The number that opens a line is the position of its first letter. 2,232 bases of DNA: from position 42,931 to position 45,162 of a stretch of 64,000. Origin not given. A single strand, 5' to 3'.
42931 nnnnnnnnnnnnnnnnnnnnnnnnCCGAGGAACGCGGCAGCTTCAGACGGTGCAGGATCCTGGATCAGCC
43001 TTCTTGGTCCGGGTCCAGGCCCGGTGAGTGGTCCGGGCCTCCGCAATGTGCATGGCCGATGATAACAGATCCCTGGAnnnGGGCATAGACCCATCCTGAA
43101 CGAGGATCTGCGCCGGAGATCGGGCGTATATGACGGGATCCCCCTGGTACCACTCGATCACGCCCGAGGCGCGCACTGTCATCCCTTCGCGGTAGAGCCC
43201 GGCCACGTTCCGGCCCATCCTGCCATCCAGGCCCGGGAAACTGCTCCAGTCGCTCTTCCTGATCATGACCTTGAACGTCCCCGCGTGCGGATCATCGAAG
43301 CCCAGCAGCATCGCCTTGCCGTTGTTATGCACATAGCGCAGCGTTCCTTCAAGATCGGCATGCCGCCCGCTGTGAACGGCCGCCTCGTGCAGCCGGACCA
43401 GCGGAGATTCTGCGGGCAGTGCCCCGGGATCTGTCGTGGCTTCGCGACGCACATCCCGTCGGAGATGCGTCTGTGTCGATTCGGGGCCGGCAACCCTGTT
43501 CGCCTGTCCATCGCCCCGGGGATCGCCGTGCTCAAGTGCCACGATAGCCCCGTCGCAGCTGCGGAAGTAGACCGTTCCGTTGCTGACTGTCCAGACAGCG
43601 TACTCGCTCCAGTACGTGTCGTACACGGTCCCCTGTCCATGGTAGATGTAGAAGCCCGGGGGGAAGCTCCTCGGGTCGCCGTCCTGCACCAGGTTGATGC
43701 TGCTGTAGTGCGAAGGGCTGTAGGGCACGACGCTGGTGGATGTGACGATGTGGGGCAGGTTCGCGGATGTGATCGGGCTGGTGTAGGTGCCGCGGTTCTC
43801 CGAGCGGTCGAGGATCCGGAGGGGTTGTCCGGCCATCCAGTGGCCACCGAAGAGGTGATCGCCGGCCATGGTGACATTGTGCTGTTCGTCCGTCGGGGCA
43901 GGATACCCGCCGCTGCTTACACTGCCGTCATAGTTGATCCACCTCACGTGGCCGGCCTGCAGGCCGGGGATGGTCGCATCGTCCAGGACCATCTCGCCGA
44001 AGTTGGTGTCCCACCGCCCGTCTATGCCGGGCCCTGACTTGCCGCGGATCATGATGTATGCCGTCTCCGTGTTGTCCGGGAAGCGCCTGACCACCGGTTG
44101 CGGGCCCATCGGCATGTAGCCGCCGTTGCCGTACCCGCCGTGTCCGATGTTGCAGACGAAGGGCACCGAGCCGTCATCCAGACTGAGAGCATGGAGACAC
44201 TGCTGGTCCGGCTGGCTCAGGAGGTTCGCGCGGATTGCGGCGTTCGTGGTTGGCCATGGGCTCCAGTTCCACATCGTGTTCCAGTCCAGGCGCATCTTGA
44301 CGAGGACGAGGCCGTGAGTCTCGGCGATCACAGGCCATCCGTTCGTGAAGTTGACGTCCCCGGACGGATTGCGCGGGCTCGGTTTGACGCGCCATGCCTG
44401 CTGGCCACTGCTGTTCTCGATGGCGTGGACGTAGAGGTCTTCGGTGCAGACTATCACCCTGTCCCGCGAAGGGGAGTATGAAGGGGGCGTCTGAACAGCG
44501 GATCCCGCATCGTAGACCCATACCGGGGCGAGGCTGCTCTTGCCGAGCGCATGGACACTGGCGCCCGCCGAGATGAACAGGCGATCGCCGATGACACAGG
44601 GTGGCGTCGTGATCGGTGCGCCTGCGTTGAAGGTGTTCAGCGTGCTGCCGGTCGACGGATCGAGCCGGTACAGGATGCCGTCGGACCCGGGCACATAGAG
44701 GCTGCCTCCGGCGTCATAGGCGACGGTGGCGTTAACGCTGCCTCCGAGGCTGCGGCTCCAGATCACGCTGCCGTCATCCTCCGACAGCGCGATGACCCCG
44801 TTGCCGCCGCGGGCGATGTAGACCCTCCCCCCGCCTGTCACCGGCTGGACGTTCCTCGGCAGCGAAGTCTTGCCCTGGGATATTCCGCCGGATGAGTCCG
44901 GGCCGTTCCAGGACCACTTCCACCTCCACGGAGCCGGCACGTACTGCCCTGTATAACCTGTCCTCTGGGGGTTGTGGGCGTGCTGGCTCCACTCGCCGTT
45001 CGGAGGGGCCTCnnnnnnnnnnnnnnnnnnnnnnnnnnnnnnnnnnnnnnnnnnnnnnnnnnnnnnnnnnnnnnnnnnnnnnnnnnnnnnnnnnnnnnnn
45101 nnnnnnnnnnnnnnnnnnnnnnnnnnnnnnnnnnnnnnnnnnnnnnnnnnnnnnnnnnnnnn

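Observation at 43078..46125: Secreted FGE-sulfatase-fold domain fused to a PQQ-type beta-propeller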

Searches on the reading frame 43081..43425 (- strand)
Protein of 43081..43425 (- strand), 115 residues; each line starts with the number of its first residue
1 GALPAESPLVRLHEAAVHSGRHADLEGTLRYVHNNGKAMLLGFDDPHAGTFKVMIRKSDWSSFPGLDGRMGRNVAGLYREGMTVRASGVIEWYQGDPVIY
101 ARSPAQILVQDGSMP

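Call 30: search_protein_families(library=pfam, proteins=[window:43081-43425:-], max_evalue=10)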
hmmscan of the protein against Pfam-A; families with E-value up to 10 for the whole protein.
seq(115 aa): 1 family
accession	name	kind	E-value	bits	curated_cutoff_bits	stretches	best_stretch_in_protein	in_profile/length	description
PF01336.31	tRNA_anti-codon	-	0.011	16.1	27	1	25-102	3-70/75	OB-fold nucleic acid binding domain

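Call 63: search_solved_structures(query=window:43081-43425:-, max_evalue=10, show_alignments=2)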
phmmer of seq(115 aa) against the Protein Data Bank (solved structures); distinct sequences matched with E-value up to 10: 0.

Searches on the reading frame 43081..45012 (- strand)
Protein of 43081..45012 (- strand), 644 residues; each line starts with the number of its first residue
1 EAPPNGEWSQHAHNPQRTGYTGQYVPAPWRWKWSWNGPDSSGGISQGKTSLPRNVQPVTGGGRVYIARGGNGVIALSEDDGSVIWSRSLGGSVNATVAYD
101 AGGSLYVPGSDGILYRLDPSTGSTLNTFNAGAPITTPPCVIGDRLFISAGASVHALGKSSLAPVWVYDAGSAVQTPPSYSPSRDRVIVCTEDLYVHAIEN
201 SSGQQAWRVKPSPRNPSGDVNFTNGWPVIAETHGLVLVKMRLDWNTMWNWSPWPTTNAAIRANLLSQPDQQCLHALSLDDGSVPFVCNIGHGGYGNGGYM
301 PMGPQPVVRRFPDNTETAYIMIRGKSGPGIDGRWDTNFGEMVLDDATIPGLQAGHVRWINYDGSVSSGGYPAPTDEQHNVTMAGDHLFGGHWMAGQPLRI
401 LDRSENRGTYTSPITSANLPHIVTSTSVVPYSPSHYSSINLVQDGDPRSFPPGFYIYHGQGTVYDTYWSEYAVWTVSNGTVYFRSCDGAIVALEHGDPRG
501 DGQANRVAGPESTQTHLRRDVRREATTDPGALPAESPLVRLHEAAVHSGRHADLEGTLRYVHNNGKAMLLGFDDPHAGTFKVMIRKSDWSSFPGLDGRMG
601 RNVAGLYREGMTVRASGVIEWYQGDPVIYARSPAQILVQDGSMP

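Call 26: predict_structure(alignment_id=A1)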
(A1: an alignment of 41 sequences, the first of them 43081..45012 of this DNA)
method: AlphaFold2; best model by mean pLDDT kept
length: 644 residues; sequences in the alignment: 41
mean_pLDDT: 84.0   pTM: 0.84
mean pLDDT of the five models: 84.0, 83.7, 82.7, 81.8, 74.4
residues with pLDDT >= 90: 352; 70-90: 177; 50-70: 63; < 50: 52
segments of 3 or more residues with pLDDT < 50: 1-17, 293-295, 505-530, 642-644
pLDDT, mean of each block of 10 residues (from residue 1): 39 50 92 94 89 85 93 95 93 91 93 97 98 93 94 98 98 94 95 97 98 83 88 92 70 86 88 94 91 52 78 90 73 79 92 94 55 72 91 90 92 92 94 94 86 95 84 89 93 94 50 36 38 77 90 93 81 81 89 65 74 94 90 88 50
secondary structure, 60 per line:
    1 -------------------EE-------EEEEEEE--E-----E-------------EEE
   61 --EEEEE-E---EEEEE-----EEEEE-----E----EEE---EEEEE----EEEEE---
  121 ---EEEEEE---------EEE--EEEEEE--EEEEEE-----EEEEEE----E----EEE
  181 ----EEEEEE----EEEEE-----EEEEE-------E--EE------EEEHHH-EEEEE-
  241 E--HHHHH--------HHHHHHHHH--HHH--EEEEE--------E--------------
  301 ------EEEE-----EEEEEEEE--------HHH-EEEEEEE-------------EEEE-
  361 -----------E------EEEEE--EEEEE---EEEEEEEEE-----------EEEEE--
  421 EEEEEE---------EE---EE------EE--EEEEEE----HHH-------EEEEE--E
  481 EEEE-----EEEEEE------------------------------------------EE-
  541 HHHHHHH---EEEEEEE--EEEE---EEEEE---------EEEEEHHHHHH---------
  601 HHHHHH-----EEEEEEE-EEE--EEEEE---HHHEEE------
elements in order: E29-35 E58-60 E63-67 E73-77 E83-87 E98-100 E104-108 E113-117 E124-129 E139-141 E144-149 E152-157 E163-168 E178-180 E185-190 E195-199 E205-209 E228-230 E235-239 H244-248 H257-265 E273-277 E307-310 E316-323 E336-342 E356-359 E379-383 E386-390 E394-402 E414-418 E421-426 E453-458 E473-477 E480-484 E490-495 H541-547 E551-557 E560-563 E567-571 E581-585 H586-591 H601-606 E612-618 E620-622 E625-629 E636-638

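Call 29: fold_search(model_id=the predicted structure, library=pdb)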
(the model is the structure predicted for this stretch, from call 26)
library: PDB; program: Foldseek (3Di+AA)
matches with E <= 10: 2000; with E <= 0.001: 1822
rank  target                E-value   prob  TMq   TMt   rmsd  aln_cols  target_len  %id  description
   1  8bvq_B                1.6e-18  1.00  0.40  0.68   7.6       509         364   15  E. coli BAM complex (BamABCDE) bound to darobactin B (released 2023-05-24)
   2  7tt1_B                8.8e-18  1.00  0.39  0.67   8.4       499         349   14  BamABCDE bound to substrate EspP class 4 (released 2022-03-30)
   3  9mgg_B                2.0e-17  1.00  0.42  0.72   6.7       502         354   15  beta-barrel assembly machine from Escherichia coli in a late state of substrate assembly (released 2025-12-17)
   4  8orr                  5.5e-17  1.00  0.40  0.69   8.0       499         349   16  Outer membrane protein assembly factor BamB from Klebsiella pneumoniae (released 2024-04-24)
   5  3q7m                  8.1e-17  1.00  0.37  0.65   8.8       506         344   14  The crystal structure of BamB from the BAM complex in spacegroup I222 (released 2011-02-09)
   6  9mge_B                9.1e-17  1.00  0.41  0.70   6.9       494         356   14  beta-barrel assembly machine from Escherichia coli in an early state of substrate assembly (released 2025-12-17)
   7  3prw                  1.1e-16  1.00  0.38  0.65   8.7       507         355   14  Crystal structure of the lipoprotein BamB (released 2011-01-19)
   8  9mgf_B                1.3e-16  1.00  0.42  0.71   5.9       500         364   14  beta-barrel assembly machine from Escherichia coli in a middle state of substrate assembly (released 2025-12-17)
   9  9a3d_MODEL_1_A        1.3e-16  1.00  0.40  0.64   7.9       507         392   14  Model of E. coli BamB by in-cell photo-crosslinking MS and deep learning (released 2023-02-24)
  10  9hg9_B                2.5e-16  1.00  0.39  0.66   8.2       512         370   14  BAM-SurA-darobactin complex in the swing-in state (released 2025-04-16)
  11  5ayw_B                2.6e-16  1.00  0.42  0.73   7.1       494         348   14  Structure of a membrane complex (released 2016-02-24)
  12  9cnx_B                2.8e-16  1.00  0.43  0.74   5.3       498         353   14  CryoEM structure of BAM in complex with the PTB1 closed-state inhibitor (in DDM detergent) (released 2024-12-25)
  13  8qpv_B                2.8e-16  1.00  0.40  0.67   7.5       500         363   16  Handover Complex: BAM bound OmpX and extended SurA (released 2024-09-25)
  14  6l8a_A                3.3e-16  1.00  0.45  0.61   6.5       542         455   14  Tetrathionate hydrolase from Acidithiobacillus ferrooxidans (released 2020-11-11)
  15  9p1u_B                3.6e-16  1.00  0.41  0.74   6.8       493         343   15  beta-barrel assembly machine from Escherichia coli in an late state of LptD assembly (released 2026-03-11)
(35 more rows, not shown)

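Call 39: search_solved_structures(query=A1, max_evalue=1)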
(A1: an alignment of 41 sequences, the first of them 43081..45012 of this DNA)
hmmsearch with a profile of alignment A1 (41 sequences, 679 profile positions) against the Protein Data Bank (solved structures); distinct sequences matched with E-value up to 1: 46.
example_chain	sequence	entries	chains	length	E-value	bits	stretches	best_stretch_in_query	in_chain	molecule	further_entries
6tjf_A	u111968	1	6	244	2.7e-14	55.7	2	108-267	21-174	Cake6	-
8orr_AAA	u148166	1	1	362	3e-12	48.9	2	112-190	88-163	Outer membrane protein assembly factor BamB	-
6tje_A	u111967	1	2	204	7.2e-12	47.6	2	131-267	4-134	Cake5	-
2yh3_A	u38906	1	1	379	1e-11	47.1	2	112-183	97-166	LIPOPROTEIN YFGL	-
5ayw_B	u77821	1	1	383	1.5e-11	46.6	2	112-183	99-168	Outer membrane protein assembly factor BamB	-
7nri_B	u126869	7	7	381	1.8e-11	46.3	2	112-183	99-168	Outer membrane protein assembly factor BamB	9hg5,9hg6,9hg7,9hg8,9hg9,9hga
8adg_B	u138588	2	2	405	2e-11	46.2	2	112-183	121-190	Outer membrane protein assembly factor BamB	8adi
3q54_A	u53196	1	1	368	2.5e-11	45.8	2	112-183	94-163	Outer membrane assembly lipoprotein YfgL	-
5ljo_B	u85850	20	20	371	2.6e-11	45.8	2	112-184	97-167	Outer membrane protein assembly factor BamB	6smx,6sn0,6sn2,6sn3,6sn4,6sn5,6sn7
8spr_B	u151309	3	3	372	2.6e-11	45.8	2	112-184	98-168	Outer membrane protein assembly factor BamB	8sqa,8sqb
28jl_B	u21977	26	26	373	2.7e-11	45.8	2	112-184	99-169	Outer membrane protein assembly factor BamB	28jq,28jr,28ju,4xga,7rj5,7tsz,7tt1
3q7m_A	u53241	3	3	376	2.9e-11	45.6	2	112-184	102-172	Lipoprotein yfgL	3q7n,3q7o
3prw_A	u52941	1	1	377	2.9e-11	45.6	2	112-184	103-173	Lipoprotein yfgL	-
6lyq_B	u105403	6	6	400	3e-11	45.6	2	112-183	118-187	Outer membrane protein assembly factor BamB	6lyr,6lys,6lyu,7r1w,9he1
5d0o_B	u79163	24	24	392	4.2e-11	45.1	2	112-183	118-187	Outer membrane protein assembly factor BamB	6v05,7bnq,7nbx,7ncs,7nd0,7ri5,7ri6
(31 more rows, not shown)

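Call 55: search_protein_representatives(alignment_id=A1)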
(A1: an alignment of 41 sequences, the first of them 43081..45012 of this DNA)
Query: 41 sequences, 679 profile positions. Proteins with E-value up to 0.001 (for the whole library): 35363; up to 1e-10: 11813; up to 1e-30: 553. The best 150 are listed.
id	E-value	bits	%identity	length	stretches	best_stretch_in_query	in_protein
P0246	0.0e+00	1112.7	-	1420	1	41-674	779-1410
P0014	0.0e+00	1094.0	-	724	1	35-675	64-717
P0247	0.0e+00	1088.7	-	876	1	48-676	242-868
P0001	4.5e-279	944.0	-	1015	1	48-674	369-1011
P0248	1.3e-277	939.1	-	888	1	52-672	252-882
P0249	1.5e-273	925.7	-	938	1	52-674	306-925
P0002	7.9e-265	896.9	-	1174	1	47-671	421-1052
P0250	1.6e-253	859.5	-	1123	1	50-558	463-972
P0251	7.0e-249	844.2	-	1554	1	49-674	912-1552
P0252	1.9e-248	842.7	-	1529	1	20-672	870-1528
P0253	2.4e-248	842.4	-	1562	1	41-671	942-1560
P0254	3.7e-244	828.6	-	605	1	38-552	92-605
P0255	1.5e-239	813.4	-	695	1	49-552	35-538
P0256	3.5e-237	805.5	-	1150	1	41-473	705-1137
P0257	7.5e-233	791.2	-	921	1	37-552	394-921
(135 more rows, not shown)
